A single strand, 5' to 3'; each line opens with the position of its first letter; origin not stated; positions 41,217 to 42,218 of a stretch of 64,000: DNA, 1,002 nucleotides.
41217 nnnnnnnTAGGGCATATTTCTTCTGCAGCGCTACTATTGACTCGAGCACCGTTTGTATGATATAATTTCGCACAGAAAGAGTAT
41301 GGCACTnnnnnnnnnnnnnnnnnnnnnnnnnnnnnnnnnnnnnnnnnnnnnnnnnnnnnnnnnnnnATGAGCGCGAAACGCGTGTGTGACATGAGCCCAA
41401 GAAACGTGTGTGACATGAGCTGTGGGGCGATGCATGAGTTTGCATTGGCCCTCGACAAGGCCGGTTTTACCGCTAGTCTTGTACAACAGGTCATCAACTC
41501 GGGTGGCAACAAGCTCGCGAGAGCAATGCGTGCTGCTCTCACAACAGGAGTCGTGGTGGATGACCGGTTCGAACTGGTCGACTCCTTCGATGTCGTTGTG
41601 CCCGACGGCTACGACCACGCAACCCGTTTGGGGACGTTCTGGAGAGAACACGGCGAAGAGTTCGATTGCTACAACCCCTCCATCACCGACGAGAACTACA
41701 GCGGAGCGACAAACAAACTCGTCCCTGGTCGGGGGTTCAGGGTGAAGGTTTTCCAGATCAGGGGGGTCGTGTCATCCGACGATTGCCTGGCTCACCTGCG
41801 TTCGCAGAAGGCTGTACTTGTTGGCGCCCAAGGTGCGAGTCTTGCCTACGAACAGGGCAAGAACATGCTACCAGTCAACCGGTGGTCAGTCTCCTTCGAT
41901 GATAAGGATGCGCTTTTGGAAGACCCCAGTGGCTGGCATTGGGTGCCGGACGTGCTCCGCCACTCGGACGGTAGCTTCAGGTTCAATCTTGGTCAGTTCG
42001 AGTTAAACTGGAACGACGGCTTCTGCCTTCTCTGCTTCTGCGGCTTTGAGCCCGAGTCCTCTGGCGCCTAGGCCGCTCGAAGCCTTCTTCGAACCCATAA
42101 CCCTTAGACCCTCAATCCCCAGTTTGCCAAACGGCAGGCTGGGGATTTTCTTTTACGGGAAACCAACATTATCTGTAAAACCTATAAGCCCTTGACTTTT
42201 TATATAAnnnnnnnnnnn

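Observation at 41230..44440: Exact 1.6-kb tandem duplication whose central ORF was swapped for a divergent paralog (P3 vs P4), while flanks stay 100% identical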

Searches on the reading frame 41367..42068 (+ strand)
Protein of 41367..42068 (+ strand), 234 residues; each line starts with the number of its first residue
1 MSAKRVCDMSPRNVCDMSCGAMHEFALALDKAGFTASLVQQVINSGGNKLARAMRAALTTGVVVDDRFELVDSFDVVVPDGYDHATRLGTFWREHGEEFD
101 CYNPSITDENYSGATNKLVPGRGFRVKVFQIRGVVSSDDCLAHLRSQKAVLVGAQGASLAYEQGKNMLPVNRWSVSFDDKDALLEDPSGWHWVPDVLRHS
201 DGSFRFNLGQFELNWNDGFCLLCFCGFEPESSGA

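Call 12: search_protein_families(library=pfam, proteins=[window:41367-42068:+], max_evalue=0.1)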
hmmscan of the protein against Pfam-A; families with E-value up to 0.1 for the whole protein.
window:41367-42068:+ (234 aa): 0 families

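Call 15: find_encoding_contigs(protein=window:41367-42068:+, flank=10000, max_places=10)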
Protein window:41367-42068:+ (234 aa): no gene with exactly this product is on record in the collection.

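Call 17: find_homologous_proteins(query=window:41367-42068:+)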
Query window:41367-42068:+ (234 aa): 171 proteins with E <= 0.001 among 892 candidates; the best 120 are listed.
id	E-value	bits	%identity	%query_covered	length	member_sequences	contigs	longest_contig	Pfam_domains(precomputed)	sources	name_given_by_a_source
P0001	1.8e-159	546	100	100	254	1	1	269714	-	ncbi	-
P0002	3.3e-99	349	71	97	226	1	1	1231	-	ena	-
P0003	2.3e-92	327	70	91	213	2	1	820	-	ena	-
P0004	7.6e-92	325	65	97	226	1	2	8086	-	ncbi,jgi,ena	-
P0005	4.9e-88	313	66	93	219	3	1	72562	-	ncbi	-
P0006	1.5e-86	308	65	89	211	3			-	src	-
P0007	2.6e-86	307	65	94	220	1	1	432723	-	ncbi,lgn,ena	-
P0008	7.1e-86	306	64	93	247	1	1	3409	-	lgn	-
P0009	1.1e-83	298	65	89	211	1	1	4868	-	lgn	-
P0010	1.0e-82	295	64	93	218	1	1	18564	-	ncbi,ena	-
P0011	2.0e-82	294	63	93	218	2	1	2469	-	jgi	-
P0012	5.5e-82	293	62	93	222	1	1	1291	-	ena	-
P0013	7.0e-82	292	63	93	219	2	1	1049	-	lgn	-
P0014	7.3e-82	292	63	93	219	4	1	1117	-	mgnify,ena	mgnify:FL=1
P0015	8.4e-82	292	63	97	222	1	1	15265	-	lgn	-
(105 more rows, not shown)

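Call 24: find_encoding_contigs(protein=P0007, flank=6000, max_places=3)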
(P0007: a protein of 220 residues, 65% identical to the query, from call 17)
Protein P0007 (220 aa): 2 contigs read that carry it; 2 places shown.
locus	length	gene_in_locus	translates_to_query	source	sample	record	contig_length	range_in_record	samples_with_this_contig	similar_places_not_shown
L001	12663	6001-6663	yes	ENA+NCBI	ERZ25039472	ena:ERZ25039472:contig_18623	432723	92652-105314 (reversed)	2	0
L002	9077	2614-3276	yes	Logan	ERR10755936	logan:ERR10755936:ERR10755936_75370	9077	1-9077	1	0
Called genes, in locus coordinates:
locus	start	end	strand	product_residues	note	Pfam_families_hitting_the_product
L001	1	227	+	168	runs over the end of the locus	PF00986:DNA_gyraseB_C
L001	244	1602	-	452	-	-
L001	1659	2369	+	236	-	PF04203:Sortase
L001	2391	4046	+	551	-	PF00801:PKD (faint), PF18911:PKD_4 (weak)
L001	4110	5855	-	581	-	PF07973:tRNA_SAD, PF00587:tRNA-synt_2b, PF03129:HGTP_anticodon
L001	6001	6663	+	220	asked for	-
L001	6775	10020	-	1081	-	PF02811:PHP, PF07733:DNA_pol3_alpha, PF17657:DNA_pol3_finger, PF14579:HHH_6, PF01336:tRNA_anti-codon, PF13742:tRNA_anti_2 (weak)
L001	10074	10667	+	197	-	PF01351:RNase_HII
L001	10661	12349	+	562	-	PF03023:MurJ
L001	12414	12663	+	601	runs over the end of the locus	PF00009:GTP_EFTU, PF03144:GTP_EFTU_D2 (weak), PF14492:EFG_III, PF00679:EFG_C, PF06421:LepA_C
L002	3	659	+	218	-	?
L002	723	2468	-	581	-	PF07973:tRNA_SAD, PF00587:tRNA-synt_2b, PF03129:HGTP_anticodon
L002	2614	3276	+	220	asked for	-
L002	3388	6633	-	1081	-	PF02811:PHP, PF07733:DNA_pol3_alpha, PF17657:DNA_pol3_finger, PF14579:HHH_6, PF01336:tRNA_anti-codon, PF13742:tRNA_anti_2 (weak)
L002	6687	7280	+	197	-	PF01351:RNase_HII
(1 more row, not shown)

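Call 25: find_encoding_contigs(protein=P0005, flank=6000, max_places=3)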
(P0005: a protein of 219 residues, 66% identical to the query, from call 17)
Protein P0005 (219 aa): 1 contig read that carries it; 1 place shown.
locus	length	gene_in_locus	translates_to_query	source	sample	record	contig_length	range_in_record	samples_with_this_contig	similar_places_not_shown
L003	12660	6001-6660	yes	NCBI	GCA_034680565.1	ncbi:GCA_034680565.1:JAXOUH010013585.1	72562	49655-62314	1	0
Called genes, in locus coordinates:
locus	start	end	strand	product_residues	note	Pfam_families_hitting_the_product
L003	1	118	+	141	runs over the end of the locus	PF00252:Ribosomal_L16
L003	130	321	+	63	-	-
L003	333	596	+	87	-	PF00366:Ribosomal_S17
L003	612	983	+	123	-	PF00238:Ribosomal_L14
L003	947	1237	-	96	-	-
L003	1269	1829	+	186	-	PF00281:Ribosomal_L5, PF00673:Ribosomal_L5_C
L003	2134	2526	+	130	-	PF00410:Ribosomal_S8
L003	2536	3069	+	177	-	PF00347:Ribosomal_L6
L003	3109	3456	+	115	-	PF00861:Ribosomal_L18p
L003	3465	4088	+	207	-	PF00333:Ribosomal_S5, PF03719:Ribosomal_S5_C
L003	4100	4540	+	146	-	PF00828:Ribosomal_L27A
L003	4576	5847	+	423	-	PF00344:SecY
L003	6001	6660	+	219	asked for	-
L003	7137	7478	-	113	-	PF22296:bAvd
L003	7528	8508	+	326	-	PF00078:RVT_1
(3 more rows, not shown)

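Call 33: find_encoding_contigs(protein=P0004, flank=8000, max_places=4)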
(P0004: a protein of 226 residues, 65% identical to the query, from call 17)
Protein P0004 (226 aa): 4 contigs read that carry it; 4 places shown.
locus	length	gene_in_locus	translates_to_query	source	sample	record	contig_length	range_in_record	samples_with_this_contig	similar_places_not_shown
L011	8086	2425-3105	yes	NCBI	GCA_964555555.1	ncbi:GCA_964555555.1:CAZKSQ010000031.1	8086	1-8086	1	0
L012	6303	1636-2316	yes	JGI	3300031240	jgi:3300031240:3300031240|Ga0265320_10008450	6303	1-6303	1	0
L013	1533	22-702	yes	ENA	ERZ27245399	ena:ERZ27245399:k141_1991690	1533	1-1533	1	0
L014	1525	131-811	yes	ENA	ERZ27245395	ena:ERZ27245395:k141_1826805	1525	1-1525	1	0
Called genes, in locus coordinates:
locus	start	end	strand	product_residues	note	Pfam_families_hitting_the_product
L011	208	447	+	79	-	PF00903:Glyoxalase (weak), PF22677:Ble-like_N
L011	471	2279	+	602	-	PF00664:ABC_membrane, PF00005:ABC_tran, PF02463:SMC_N (faint)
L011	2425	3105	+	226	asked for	-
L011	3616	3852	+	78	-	-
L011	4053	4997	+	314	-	PF00078:RVT_1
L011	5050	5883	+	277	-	-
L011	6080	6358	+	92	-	-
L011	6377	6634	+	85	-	-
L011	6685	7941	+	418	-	-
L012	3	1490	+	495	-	?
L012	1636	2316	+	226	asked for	-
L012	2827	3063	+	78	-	-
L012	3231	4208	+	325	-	PF00078:RVT_1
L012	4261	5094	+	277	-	-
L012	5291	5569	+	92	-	-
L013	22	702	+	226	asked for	-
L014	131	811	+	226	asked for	-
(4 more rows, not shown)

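Call 38: find_encoding_contigs(protein=P0001, flank=10000, max_places=3)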
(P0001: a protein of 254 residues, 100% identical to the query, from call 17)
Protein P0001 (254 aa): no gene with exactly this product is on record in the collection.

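Call 46: predict_structure(alignment_id=A1)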
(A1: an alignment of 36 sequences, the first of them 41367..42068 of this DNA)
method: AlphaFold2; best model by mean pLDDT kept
length: 234 residues; sequences in the alignment: 36
mean_pLDDT: 85.0   pTM: 0.71
mean pLDDT of the five models: 85.0, 84.6, 84.2, 84.0, 82.7
residues with pLDDT >= 90: 161; 70-90: 10; 50-70: 42; < 50: 21
segments of 3 or more residues with pLDDT < 50: 1-16, 232-234
pLDDT, mean of each block of 10 residues (from residue 1): 37 50 67 70 65 57 79 97 96 97 98 95 97 98 96 98 98 98 97 98 98 98 87 48
secondary structure, 60 per line:
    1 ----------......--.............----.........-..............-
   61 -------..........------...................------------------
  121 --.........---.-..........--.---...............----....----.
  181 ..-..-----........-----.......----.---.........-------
elements in order: H11-16 H19-31 H36-44 H46-59 E68-77 H84-98 E99-102 E123-131 H137-146 H153-167 E172-175 E191-198 E204-210 E219-227

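Call 58: find_encoding_contigs(protein=P0002, flank=3000, max_places=3)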
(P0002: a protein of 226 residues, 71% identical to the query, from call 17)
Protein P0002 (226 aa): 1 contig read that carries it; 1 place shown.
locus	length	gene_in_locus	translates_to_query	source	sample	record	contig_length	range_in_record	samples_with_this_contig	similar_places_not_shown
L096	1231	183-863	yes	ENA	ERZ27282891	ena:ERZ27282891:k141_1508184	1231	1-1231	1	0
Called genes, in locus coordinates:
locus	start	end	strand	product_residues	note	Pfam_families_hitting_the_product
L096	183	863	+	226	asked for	-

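Call 65: search_protein_families(library=ncbifam, proteins=[window:41367-42068:+], max_evalue=0.1)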
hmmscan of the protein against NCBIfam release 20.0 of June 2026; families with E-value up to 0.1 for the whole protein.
window:41367-42068:+ (234 aa): 0 families

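Call 66: search_protein_families(library=phrogs, proteins=[window:41367-42068:+], max_evalue=0.1)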
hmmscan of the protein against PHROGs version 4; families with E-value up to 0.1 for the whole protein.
window:41367-42068:+ (234 aa): 0 families

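Call 84: search_dna_similar(query=window:41367-42068:+, collection=phages, mode=protein, max_evalue=0.001, max_rows=10)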
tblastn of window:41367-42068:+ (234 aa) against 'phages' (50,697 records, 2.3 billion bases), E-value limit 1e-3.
No match.
